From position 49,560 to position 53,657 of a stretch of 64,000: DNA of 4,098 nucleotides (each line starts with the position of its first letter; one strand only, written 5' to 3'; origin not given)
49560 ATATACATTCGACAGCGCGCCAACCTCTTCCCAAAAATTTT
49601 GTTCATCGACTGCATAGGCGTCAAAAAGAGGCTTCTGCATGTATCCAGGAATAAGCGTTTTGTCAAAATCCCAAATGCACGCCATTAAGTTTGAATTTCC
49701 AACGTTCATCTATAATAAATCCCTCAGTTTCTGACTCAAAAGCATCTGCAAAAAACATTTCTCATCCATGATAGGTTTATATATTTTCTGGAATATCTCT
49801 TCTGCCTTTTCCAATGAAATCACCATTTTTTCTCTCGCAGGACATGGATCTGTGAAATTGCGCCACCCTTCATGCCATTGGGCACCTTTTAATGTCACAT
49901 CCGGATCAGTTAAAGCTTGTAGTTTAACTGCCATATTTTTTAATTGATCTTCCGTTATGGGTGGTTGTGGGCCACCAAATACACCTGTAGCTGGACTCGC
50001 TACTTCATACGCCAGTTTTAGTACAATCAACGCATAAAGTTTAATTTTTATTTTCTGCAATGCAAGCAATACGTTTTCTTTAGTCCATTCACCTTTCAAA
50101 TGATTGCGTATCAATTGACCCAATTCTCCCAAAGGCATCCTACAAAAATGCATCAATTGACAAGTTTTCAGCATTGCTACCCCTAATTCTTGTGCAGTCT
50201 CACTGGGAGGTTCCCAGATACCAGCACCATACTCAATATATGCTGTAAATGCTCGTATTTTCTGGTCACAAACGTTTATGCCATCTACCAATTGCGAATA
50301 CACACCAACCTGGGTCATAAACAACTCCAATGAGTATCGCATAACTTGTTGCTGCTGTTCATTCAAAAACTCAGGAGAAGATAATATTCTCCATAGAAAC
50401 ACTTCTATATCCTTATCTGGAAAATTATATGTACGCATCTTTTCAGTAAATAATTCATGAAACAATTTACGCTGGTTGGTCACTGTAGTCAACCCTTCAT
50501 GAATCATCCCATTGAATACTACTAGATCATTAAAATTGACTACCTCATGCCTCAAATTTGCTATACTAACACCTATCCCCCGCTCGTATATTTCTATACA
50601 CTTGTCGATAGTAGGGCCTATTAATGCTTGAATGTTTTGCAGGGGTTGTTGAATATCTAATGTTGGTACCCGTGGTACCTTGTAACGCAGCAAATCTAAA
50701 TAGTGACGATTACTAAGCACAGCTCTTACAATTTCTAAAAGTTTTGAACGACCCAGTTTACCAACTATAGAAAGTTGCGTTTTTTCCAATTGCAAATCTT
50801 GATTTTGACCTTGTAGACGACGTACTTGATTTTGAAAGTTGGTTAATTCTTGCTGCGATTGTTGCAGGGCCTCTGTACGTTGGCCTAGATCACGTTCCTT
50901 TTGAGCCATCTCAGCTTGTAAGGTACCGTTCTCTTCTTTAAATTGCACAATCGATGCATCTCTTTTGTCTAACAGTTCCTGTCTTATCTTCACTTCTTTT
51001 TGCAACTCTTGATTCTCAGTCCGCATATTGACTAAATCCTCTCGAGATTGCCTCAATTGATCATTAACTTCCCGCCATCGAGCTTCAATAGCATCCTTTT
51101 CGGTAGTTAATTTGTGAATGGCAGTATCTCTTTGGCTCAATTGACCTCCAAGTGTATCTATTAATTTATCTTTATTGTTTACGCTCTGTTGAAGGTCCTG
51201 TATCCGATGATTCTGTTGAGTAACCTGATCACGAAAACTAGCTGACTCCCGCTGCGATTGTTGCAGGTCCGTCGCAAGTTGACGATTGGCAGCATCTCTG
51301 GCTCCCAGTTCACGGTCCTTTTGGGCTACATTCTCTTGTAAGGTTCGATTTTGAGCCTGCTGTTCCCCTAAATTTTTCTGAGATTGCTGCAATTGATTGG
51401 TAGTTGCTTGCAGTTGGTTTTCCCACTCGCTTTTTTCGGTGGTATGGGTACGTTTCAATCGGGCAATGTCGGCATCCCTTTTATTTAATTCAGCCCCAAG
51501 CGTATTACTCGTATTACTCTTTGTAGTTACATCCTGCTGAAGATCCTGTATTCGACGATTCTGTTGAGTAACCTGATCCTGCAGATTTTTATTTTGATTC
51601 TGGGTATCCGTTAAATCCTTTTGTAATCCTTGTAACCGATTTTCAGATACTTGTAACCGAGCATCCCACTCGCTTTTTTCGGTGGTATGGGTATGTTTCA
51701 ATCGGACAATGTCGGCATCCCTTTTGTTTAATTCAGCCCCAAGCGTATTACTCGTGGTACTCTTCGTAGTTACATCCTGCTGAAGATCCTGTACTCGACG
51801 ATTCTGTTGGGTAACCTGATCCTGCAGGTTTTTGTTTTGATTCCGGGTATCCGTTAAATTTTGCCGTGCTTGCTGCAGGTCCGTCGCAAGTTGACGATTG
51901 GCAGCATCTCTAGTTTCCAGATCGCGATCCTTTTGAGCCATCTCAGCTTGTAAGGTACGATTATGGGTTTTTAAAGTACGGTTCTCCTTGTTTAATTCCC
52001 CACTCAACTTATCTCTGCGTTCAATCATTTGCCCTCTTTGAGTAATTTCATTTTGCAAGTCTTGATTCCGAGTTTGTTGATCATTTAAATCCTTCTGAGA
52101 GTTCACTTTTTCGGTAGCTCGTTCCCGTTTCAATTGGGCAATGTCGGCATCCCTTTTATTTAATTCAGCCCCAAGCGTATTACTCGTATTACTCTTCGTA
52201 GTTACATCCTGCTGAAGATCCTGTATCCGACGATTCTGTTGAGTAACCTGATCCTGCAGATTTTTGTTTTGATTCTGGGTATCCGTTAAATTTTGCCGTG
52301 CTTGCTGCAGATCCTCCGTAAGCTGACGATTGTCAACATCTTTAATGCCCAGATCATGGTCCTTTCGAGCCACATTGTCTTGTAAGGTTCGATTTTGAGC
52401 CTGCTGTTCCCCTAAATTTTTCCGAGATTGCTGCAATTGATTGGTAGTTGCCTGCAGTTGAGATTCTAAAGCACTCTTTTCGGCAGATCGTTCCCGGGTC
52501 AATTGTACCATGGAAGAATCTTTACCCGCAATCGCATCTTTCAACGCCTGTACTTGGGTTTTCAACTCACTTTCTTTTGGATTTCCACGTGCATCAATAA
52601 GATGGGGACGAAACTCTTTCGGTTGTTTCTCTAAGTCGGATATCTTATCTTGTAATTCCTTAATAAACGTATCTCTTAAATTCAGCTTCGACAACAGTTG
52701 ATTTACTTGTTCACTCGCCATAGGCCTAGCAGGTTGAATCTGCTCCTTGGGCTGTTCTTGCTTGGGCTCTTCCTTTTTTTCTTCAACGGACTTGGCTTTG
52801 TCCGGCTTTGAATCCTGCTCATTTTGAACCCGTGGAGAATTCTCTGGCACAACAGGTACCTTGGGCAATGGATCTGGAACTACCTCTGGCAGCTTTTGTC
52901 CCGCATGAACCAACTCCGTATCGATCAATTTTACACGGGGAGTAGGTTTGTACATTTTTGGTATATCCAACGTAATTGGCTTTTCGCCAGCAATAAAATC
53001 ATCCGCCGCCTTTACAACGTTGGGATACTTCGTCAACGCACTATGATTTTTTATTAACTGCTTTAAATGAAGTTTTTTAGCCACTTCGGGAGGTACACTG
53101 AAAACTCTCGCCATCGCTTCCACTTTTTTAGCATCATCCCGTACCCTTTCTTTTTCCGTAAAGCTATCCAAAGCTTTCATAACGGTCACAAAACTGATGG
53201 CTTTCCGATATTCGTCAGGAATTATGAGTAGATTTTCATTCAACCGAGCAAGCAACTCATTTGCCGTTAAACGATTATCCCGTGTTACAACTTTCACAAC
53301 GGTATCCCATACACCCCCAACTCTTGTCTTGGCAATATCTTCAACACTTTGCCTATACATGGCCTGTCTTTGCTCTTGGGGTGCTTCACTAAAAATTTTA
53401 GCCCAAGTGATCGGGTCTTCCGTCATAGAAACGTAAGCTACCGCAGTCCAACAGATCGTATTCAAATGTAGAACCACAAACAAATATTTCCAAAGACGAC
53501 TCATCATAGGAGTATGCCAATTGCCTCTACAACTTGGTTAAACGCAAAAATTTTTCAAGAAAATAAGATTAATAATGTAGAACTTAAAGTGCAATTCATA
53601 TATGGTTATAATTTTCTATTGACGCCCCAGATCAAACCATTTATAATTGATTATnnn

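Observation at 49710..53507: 1265-aa Q/N-rich coiled-coil protein assembled from a mosaic of almost identical DNA repeats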

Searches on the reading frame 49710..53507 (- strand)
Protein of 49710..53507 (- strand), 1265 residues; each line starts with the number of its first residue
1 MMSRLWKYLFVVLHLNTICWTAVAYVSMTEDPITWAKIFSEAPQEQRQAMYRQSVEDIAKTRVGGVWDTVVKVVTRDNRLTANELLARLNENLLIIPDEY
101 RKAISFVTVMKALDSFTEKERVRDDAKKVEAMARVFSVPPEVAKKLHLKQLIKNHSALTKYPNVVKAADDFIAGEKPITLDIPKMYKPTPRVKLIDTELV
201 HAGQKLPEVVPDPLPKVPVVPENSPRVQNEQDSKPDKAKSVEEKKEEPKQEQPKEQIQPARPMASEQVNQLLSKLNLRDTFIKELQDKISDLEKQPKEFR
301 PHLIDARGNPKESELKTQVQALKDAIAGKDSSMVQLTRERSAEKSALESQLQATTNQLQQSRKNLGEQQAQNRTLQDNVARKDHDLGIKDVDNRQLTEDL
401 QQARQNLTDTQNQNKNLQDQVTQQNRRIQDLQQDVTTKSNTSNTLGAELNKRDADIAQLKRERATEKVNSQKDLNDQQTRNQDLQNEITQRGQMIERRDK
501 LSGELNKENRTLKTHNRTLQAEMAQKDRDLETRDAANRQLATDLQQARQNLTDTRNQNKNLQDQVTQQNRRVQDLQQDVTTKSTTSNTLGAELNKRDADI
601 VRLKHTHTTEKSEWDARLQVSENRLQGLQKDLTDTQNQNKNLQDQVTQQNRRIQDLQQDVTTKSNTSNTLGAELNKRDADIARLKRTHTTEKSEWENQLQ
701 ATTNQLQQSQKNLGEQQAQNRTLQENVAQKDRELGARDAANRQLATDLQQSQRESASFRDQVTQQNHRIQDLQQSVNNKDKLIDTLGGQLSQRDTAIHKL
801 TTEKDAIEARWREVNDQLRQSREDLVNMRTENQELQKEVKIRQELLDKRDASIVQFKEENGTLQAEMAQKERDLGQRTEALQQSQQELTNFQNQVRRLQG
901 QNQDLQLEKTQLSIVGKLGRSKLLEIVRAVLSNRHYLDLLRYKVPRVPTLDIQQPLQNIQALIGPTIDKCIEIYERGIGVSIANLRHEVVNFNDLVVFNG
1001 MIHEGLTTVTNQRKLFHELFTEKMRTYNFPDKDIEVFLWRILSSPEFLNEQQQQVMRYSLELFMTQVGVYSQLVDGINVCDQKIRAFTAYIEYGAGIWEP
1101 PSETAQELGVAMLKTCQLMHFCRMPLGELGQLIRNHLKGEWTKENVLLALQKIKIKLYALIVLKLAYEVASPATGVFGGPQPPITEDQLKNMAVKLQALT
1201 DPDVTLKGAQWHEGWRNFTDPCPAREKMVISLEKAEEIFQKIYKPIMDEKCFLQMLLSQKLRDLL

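Call 5: search_protein_families(library=pfam, proteins=[window:49710-53507:-], max_evalue=0.1)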
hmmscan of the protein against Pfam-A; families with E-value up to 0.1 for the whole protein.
window:49710-53507:- (1265 aa): 2 families
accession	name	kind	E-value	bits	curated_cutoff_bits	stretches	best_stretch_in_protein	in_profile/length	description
PF10174.14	Cast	-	1.6e-05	23.9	29.1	2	761-908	416-553/766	RIM-binding protein of the cytomatrix active zone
PF16808.10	PKcGMP_CC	-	0.066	13.2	35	0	762-787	3-28/35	Coiled-coil N-terminus of cGMP-dependent protein kinase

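Call 7: find_encoding_contigs(protein=window:49710-53507:-, flank=10000)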
Protein window:49710-53507:- (1265 aa): no gene with exactly this product is on record in the collection.

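Call 20: find_encoding_contigs(protein=window:49710-53426:-, flank=10000, max_places=6)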
Protein window:49710-53426:- (1238 aa): no gene with exactly this product is on record in the collection.

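Call 43: search_protein_families(library=pfam, alignment_id=A6, max_evalue=0.01)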
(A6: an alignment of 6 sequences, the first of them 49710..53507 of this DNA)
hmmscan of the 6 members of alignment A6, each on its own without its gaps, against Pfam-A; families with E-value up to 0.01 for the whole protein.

A. member 1, window:49710-53507:- (1265 aa): 1 family
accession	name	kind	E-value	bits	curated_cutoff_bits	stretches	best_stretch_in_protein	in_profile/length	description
PF10174.14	Cast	-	1.6e-05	23.9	29.1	1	761-908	416-553/766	RIM-binding protein of the cytomatrix active zone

B. families by the number of members that match (of 6 scanned): 9 families
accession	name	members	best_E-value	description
PF07888.16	CALCOCO1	2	5.6e-05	Calcium binding and coiled-coil domain (CALCOCO1) like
PF08614.16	ATG16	2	0.00014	Autophagy protein 16 (ATG16)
PF19220.6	Rod_CreS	2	0.0014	Crescentin, rod domain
PF16808.10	PKcGMP_CC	1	7.4e-09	Coiled-coil N-terminus of cGMP-dependent protein kinase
PF10174.14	Cast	1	1.6e-05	RIM-binding protein of the cytomatrix active zone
PF04859.17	DUF641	1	0.00046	Plant protein of unknown function (DUF641)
PF25443.1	ANG-1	1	0.0023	ANG-1-like domain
PF15619.11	Lebercilin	1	0.0048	Ciliary protein causing Leber congenital amaurosis disease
PF25481.1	Nucleoprot-TPR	1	0.007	Nucleoprotein TPR-like domain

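Call 61: search_protein_families(library=ncbifam, proteins=[window:49710-53507:-], max_evalue=0.01)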
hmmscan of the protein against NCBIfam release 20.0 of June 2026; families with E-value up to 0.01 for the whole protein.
window:49710-53507:- (1265 aa): 7 families
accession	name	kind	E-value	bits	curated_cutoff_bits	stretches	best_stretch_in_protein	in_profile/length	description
TIGR02168.1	SMC_prok_B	equivalog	1.4e-14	52.8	567.35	2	681-913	705-937/1181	chromosome segregation protein SMC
TIGR02169.1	SMC_prok_A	equivalog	3.9e-13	48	729.4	2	623-909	224-507/1165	chromosome segregation protein SMC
TIGR04523.1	Mplasa_alph_rch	subfamily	1.3e-10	39.8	270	2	617-914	233-531/745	helix-rich protein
NF045487.1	ASRP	equivalog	7.9e-07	28.1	300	1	631-909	129-415/593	archaea-specific SMC-related protein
NF002572.0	PRK02224.1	equivalog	1.3e-05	23.7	1087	0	240-597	269-612/888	DNA double-strand break repair ATPase Rad50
NF041035.1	Rad50_Halo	equivalog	9.4e-05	21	1000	1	461-917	168-596/883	DNA double-strand break repair ATPase Rad50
NF003422.0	PRK04863.1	equivalog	0.0002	19.1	699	1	525-691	975-1141/1486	chromosome partition protein MukB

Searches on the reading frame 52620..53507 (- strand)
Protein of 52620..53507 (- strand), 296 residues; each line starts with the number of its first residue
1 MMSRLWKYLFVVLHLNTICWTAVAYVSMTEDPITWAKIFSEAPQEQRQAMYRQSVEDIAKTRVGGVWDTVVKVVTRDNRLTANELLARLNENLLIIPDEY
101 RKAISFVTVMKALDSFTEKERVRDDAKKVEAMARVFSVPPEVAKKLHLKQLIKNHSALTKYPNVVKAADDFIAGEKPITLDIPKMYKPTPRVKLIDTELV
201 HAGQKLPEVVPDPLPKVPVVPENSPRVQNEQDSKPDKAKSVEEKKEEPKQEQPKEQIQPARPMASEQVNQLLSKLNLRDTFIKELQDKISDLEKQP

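Call 11: find_homologous_proteins(query=window:52620-53507:-)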
Query window:52620-53507:-: 1186 candidates shared short words with the query, none scored E <= 0.001.

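Call 24: search_solved_structures(query=A1, max_evalue=10)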
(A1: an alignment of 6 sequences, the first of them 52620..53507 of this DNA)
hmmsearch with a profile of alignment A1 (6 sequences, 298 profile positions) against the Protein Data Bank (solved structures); distinct sequences matched with E-value up to 10: 3.
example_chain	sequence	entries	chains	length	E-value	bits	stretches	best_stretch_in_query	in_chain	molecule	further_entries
4r4m_A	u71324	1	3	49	1.2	11.7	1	257-296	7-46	cGMP-dependent protein kinase 1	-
35zw_G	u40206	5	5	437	5.3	9.6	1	228-296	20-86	26S proteasome subunit RPT4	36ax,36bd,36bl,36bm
3jco_L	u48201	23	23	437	5.3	9.6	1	228-296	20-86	26S protease subunit RPT4 | 26S proteasome subunit RPT4 | RPT4 isoform 1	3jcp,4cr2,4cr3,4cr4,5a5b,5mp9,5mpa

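Call 56: find_related_loci(query=A1, collection=metagenome_contigs, flank=8000)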
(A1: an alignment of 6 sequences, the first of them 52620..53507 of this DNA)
Query A1 (296 aa) in metagenome_contigs; peptide patterns used: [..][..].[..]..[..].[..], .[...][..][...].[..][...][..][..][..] (x = any residue, [..] = any of these).
294 stretches matched a pattern; 1 encode a relative of the query (tblastn E <= 1e-3); 1 distinct loci.
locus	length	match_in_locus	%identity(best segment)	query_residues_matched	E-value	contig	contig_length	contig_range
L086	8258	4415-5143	31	47-295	6e-23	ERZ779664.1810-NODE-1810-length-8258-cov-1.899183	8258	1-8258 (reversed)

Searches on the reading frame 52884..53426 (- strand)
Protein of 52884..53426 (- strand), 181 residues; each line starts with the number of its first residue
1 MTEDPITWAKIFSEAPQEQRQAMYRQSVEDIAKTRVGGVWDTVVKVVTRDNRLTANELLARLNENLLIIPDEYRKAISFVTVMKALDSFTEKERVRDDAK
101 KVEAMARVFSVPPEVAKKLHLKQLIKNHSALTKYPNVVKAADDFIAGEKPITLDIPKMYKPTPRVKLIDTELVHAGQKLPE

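Call 49: predict_structure(alignment_id=A5)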
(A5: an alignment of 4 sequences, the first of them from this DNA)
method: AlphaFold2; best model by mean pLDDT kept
length: 181 residues; sequences in the alignment: 4
mean_pLDDT: 58.7   pTM: 0.53
mean pLDDT of the five models: 58.7, 44.5, 43.3, 43.0, 41.0
residues with pLDDT >= 90: 0; 70-90: 67; 50-70: 50; < 50: 64
segments of 3 or more residues with pLDDT < 50: 1-6, 27-52, 90-93, 155-181
pLDDT, mean of each block of 10 residues (from residue 1): 48 63 52 42 44 64 68 68 65 60 77 74 80 84 72 40 28 28 33
secondary structure, 60 per line:
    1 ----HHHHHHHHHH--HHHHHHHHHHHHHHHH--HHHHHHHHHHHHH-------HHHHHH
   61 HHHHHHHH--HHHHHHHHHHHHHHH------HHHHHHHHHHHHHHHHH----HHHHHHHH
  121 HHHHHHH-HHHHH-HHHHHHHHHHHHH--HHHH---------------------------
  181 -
elements in order: H5-14 H17-32 H35-47 H55-68 H71-85 H92-108 H113-127 H129-133 H135-147 H150-153
